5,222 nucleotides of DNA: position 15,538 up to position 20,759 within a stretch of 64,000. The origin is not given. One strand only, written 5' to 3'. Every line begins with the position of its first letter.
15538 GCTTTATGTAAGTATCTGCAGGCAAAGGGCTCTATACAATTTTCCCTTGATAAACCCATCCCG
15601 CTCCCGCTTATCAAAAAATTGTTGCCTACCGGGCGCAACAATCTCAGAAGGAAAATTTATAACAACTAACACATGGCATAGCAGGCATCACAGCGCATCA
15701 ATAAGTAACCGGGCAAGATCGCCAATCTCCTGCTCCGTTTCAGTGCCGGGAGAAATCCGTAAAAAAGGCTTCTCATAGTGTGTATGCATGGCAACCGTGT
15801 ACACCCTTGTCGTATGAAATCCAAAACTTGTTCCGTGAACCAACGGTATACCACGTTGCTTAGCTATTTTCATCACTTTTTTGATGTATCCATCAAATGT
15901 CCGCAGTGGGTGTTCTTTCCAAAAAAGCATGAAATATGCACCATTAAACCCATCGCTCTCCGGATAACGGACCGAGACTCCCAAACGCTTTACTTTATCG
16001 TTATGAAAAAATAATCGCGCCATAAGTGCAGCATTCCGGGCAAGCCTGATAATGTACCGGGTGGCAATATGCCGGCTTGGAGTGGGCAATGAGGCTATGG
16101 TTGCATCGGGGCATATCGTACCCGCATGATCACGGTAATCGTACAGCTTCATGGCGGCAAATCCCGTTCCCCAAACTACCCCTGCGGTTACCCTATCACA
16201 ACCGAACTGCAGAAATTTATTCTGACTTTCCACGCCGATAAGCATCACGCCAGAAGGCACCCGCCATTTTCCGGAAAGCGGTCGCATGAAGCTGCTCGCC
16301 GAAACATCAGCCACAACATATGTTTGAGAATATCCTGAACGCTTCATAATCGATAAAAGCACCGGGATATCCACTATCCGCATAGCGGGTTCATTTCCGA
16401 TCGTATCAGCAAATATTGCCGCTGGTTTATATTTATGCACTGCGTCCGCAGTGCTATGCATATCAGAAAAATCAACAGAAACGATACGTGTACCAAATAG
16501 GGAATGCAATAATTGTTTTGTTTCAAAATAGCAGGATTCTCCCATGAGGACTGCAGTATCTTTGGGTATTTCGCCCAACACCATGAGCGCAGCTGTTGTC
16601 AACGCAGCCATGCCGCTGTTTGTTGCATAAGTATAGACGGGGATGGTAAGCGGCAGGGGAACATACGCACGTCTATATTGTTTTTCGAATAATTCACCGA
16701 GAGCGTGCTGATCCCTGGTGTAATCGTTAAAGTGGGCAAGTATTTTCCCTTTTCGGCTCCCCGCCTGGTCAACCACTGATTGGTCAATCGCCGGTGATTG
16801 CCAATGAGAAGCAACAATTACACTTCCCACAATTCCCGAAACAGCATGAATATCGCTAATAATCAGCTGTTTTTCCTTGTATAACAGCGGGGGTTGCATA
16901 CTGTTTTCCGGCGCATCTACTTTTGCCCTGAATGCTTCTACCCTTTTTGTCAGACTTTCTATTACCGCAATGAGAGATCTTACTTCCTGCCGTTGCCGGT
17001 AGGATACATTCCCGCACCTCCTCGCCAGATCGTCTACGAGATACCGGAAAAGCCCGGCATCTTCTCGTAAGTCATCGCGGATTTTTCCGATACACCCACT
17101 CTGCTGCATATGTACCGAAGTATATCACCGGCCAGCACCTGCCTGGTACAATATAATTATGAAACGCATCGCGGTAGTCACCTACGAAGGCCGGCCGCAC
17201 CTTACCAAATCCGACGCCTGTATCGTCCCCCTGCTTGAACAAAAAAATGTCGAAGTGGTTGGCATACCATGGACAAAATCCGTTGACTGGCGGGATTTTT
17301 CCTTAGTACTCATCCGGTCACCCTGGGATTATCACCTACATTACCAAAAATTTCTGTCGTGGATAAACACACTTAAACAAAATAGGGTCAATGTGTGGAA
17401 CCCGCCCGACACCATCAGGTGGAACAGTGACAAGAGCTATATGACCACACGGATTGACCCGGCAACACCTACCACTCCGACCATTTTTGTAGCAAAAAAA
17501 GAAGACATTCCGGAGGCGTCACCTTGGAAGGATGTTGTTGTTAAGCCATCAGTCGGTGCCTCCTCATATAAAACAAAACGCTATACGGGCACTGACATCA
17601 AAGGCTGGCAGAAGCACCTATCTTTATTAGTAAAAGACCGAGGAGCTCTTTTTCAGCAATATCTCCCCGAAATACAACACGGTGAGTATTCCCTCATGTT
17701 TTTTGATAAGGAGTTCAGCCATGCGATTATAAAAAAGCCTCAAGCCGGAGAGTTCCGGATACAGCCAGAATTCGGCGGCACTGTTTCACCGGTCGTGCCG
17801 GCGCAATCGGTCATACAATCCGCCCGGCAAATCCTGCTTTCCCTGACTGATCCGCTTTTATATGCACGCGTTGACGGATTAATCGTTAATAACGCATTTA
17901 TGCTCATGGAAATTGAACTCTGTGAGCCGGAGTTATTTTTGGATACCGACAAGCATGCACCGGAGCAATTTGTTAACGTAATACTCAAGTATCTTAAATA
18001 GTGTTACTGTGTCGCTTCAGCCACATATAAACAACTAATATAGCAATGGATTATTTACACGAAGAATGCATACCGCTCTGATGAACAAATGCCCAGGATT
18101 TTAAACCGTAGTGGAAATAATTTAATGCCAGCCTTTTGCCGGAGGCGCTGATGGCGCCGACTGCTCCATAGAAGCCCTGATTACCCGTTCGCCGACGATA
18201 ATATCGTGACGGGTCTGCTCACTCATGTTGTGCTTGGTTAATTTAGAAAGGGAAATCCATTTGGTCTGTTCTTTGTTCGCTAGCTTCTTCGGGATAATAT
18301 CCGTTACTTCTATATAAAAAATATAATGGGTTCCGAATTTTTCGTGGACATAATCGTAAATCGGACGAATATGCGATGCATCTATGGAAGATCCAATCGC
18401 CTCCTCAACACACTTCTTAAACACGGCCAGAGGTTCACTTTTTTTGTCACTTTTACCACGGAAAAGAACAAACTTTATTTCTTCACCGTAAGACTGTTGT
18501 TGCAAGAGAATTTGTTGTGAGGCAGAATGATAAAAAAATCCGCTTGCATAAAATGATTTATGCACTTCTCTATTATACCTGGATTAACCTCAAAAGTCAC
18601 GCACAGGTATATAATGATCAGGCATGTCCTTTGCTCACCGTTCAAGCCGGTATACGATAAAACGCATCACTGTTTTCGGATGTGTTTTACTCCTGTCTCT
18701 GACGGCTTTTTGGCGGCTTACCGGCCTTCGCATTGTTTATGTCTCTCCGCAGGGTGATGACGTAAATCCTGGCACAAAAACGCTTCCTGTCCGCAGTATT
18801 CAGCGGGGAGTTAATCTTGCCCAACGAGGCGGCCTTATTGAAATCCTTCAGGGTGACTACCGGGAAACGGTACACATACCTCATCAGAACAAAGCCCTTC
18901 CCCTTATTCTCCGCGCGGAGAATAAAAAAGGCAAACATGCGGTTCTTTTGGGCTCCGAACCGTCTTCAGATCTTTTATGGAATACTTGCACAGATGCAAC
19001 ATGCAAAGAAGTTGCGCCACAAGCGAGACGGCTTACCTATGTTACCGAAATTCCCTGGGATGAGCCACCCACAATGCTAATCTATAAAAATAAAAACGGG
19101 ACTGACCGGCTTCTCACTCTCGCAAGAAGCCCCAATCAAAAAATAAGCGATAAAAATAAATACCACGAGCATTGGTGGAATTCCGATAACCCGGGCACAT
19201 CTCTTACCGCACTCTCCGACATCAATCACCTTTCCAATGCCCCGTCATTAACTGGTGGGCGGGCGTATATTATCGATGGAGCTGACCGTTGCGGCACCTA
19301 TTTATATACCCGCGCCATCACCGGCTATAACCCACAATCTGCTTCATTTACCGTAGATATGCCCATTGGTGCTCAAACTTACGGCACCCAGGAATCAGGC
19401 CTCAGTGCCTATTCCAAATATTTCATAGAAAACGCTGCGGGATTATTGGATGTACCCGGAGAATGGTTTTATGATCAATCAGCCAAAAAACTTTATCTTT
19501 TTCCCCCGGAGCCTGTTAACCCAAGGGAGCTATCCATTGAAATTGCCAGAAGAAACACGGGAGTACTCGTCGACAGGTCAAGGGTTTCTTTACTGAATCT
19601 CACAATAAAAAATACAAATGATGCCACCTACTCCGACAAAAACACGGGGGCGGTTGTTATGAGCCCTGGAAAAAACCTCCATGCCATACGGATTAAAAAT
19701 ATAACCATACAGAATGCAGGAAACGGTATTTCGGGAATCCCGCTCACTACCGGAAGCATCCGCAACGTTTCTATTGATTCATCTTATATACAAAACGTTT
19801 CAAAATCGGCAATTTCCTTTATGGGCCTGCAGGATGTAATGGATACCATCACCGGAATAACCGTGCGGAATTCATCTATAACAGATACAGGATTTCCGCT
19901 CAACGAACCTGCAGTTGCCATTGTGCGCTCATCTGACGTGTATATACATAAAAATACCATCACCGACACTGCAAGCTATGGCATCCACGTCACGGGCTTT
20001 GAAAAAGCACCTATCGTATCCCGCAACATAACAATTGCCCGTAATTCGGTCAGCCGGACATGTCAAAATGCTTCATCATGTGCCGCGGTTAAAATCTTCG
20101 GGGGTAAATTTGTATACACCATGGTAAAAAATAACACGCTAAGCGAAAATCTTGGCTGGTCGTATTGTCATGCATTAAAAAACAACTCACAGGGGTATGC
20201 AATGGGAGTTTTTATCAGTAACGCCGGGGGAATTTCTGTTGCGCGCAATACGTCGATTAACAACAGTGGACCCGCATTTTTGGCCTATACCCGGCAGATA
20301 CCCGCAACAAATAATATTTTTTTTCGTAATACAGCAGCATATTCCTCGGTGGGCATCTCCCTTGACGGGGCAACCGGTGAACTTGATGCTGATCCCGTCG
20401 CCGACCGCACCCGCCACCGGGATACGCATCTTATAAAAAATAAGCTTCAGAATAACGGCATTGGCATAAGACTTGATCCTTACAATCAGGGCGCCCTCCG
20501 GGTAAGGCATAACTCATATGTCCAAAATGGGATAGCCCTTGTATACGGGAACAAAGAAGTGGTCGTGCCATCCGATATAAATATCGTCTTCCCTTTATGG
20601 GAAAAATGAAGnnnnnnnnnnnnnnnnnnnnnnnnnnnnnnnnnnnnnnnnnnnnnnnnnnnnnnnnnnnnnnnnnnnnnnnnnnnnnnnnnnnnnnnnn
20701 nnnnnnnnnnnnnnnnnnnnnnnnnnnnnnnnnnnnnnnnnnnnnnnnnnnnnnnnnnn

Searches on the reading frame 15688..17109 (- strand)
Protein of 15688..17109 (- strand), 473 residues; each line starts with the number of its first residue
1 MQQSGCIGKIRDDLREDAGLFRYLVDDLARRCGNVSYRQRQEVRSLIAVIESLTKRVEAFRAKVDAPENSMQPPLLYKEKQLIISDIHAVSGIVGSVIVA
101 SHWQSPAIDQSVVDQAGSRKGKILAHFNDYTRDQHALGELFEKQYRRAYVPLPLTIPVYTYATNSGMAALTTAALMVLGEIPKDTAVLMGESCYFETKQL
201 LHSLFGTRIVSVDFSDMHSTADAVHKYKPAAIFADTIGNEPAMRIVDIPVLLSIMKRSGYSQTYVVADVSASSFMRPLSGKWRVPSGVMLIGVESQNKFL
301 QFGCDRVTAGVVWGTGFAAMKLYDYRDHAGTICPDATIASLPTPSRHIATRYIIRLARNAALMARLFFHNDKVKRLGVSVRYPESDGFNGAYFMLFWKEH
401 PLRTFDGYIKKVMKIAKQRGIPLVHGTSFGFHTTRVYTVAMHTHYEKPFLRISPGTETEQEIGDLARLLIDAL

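Call 75: search_protein_families(library=pfam, proteins=[window:15688-17109:-], max_evalue=0.00001)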
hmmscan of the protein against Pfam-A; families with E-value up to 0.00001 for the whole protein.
window:15688-17109:- (473 aa): 1 family
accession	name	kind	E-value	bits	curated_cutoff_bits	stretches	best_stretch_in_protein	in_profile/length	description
PF01053.26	Cys_Met_Meta_PP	-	4e-13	49.1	27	1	156-374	66-273/381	Cys/Met metabolism PLP-dependent enzyme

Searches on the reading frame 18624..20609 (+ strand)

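Call 75: search_protein_families(library=pfam, proteins=[window:18624-20609:+], max_evalue=0.00001)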
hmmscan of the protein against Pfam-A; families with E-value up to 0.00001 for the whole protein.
window:18624-20609:+ (661 aa): 3 families
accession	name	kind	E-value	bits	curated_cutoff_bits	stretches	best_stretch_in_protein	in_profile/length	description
PF13229.12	Beta_helix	-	8.9e-10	38.8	25.9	1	348-509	7-137/158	Right handed beta helix region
PF07602.17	DUF1565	-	3.6e-07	30.2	20.3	0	407-510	107-199/257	Protein of unknown function (DUF1565)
PF21231.2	GH141_M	-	1.2e-06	29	27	1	263-294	124-155/156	GH141 insertion domain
